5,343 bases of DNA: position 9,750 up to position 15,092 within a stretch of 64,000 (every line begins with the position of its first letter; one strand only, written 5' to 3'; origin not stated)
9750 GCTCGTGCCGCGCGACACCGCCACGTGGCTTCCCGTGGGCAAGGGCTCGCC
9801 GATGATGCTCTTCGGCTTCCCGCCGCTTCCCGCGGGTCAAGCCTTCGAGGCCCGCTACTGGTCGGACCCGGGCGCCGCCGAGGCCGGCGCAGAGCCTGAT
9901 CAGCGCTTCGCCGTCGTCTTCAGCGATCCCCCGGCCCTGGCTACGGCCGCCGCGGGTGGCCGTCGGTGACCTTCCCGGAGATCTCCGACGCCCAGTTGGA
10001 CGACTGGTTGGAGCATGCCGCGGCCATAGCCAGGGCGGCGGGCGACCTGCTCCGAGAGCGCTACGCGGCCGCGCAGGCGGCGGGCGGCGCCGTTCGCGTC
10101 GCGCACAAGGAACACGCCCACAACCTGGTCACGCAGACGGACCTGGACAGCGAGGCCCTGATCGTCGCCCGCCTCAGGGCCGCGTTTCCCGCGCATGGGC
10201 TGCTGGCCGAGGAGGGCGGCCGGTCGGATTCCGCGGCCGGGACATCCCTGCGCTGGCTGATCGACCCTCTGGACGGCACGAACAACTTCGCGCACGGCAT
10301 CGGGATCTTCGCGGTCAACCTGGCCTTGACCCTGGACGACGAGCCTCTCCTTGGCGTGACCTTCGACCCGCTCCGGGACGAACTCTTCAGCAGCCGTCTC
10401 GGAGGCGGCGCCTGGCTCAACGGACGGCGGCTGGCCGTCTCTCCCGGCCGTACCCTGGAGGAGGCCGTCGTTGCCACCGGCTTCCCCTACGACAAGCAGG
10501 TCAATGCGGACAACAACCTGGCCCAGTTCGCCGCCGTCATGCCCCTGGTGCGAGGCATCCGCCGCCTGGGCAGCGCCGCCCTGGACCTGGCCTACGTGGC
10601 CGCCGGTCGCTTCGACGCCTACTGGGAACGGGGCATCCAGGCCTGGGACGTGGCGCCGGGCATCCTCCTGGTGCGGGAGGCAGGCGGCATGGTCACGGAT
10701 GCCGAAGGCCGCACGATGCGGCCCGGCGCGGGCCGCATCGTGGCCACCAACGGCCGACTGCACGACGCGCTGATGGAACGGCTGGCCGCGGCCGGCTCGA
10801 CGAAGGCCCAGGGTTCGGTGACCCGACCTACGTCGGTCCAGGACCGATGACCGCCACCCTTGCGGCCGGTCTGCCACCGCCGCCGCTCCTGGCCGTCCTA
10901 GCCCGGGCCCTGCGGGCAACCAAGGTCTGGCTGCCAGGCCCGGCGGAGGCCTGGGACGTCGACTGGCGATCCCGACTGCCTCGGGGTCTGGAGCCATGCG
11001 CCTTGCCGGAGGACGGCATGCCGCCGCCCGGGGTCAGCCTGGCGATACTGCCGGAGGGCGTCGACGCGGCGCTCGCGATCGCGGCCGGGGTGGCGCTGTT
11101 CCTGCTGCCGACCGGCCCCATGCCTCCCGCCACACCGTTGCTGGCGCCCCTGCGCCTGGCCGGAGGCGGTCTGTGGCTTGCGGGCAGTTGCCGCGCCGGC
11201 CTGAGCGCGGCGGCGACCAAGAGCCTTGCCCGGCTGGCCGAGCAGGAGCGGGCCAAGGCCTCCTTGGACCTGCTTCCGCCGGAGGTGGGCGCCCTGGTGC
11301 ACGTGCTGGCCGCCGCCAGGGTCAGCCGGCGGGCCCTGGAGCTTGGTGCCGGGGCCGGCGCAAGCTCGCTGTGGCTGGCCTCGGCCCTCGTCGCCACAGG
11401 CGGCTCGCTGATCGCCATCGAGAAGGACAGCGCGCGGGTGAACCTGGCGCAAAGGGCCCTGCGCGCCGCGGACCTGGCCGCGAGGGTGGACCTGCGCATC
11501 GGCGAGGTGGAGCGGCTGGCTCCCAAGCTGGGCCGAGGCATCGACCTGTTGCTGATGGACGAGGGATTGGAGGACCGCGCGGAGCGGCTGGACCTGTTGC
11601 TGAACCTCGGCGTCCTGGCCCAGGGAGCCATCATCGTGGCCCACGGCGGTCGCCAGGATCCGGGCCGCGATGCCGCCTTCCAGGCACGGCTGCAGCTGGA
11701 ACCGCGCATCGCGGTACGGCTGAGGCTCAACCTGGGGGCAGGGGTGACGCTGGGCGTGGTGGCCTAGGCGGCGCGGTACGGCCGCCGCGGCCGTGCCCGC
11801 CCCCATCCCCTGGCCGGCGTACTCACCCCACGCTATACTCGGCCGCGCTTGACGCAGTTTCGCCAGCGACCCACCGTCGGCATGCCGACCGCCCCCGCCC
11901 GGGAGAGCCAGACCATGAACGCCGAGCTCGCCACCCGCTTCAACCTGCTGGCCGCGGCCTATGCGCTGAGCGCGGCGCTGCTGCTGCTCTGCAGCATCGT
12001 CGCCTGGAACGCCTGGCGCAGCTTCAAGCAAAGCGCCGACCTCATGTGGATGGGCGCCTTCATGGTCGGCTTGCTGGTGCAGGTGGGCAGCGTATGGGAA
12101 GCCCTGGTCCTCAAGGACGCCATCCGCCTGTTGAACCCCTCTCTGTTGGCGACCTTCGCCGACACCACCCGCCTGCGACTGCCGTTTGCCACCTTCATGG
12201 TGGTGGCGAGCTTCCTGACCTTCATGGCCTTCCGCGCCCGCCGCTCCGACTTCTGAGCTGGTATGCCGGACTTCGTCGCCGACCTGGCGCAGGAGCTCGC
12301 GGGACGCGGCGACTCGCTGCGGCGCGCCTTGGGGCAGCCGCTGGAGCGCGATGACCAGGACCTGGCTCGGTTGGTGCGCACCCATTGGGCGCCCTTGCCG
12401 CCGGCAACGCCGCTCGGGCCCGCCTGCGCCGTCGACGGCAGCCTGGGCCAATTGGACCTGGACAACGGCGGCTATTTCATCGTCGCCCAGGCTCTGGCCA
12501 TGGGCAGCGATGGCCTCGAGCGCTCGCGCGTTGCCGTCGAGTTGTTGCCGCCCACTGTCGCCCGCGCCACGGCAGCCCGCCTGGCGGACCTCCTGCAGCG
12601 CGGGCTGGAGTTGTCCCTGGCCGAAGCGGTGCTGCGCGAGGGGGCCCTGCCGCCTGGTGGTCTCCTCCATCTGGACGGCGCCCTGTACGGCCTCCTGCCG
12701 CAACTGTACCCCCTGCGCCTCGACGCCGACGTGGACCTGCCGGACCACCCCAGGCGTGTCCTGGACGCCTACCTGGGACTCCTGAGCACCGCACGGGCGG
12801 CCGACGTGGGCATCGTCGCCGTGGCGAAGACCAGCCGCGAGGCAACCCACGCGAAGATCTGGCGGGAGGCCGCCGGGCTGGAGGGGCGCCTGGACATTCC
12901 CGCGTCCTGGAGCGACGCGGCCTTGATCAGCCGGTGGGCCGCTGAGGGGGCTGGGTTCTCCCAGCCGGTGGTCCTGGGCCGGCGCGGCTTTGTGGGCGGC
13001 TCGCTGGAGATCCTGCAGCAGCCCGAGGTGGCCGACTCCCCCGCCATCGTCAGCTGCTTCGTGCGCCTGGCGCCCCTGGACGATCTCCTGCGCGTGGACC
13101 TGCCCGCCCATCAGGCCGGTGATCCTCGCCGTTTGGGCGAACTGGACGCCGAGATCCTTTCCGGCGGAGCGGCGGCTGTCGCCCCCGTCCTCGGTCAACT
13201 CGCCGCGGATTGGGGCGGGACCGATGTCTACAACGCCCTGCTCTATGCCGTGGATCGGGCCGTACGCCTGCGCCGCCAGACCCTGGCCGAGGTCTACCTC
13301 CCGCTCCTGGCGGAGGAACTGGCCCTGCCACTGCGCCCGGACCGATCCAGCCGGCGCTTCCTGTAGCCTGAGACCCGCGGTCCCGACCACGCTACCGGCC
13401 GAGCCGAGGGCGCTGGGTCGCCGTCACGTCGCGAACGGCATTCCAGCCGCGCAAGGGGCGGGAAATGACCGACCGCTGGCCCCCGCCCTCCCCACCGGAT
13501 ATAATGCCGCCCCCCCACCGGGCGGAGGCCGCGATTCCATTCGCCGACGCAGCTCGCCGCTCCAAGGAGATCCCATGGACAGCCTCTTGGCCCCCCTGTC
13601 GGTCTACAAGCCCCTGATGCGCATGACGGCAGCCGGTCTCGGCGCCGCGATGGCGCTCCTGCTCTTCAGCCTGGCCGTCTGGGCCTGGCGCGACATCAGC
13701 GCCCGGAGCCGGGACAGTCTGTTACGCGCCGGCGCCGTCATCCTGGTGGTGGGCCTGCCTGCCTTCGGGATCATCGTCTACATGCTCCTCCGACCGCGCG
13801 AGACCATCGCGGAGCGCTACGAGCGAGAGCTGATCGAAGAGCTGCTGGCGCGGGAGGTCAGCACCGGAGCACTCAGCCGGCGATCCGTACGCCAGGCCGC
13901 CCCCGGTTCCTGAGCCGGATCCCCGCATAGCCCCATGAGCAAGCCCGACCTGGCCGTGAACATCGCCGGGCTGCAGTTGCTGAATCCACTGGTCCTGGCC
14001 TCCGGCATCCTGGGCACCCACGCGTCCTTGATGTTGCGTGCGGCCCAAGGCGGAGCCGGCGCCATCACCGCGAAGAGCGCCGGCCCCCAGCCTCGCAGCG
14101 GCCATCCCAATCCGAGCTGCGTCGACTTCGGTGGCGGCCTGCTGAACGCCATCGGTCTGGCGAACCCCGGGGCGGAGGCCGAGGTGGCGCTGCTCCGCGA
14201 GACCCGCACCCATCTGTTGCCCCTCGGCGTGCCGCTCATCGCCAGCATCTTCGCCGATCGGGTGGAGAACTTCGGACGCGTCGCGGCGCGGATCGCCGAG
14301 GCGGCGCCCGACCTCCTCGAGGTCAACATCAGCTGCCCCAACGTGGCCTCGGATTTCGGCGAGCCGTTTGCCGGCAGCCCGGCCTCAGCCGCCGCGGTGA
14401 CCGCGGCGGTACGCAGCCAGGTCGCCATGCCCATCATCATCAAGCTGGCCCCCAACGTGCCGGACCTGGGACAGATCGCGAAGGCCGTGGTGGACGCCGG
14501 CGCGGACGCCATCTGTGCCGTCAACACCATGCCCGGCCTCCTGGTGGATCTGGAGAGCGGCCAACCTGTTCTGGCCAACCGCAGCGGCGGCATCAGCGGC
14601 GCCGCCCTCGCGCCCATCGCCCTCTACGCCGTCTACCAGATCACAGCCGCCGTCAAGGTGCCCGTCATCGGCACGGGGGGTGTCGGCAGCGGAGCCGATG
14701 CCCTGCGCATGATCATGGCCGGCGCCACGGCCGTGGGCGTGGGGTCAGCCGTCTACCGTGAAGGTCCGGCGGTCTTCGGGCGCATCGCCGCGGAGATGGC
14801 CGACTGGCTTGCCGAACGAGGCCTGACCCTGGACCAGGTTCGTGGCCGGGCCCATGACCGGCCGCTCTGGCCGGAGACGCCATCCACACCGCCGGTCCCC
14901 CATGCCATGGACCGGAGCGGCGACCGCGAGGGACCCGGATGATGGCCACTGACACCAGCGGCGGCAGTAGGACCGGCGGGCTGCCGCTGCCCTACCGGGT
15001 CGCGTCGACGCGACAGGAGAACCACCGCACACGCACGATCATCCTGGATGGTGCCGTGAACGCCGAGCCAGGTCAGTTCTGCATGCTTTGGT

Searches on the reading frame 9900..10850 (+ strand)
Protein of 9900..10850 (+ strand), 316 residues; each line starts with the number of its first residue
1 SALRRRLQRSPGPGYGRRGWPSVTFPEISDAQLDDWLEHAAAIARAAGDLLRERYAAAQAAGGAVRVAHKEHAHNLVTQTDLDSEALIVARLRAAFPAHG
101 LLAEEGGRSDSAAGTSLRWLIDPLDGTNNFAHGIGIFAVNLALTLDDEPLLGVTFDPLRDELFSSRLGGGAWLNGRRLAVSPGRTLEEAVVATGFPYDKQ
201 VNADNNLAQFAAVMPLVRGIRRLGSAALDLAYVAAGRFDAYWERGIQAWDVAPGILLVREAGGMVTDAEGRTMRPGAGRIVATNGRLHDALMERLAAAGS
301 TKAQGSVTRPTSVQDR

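Call 54: search_protein_families(library=pfam, proteins=[window:9900-10850:+], max_evalue=0.00001)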
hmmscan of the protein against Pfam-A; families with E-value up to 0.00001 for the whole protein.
window:9900-10850:+ (316 aa): 1 family
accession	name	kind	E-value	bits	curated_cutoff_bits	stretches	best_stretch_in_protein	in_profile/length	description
PF00459.30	Inositol_P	-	3.3e-67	227.2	27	1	33-295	2-266/271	Inositol monophosphatase family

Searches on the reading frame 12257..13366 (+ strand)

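Call 55: search_protein_families(library=pfam, proteins=[window:12257-13366:+], max_evalue=0.00001)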
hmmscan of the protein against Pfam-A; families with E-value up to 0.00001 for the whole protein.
window:12257-13366:+ (369 aa): 1 family
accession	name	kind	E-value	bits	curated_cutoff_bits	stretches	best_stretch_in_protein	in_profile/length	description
PF09376.16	NurA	-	3.6e-13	50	21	1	57-285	4-218/254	NurA domain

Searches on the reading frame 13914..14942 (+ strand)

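Call 55: search_protein_families(library=pfam, proteins=[window:13914-14942:+], max_evalue=0.00001)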
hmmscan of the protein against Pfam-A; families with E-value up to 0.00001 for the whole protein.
window:13914-14942:+ (342 aa): 2 families
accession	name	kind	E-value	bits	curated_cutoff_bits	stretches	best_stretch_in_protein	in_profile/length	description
PF01180.27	DHO_dh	-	6.4e-67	226.2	27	1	13-298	2-290/291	Dihydroorotate dehydrogenase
PF01207.24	Dus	-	6e-06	26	20.4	0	234-290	170-226/311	Dihydrouridine synthase (Dus)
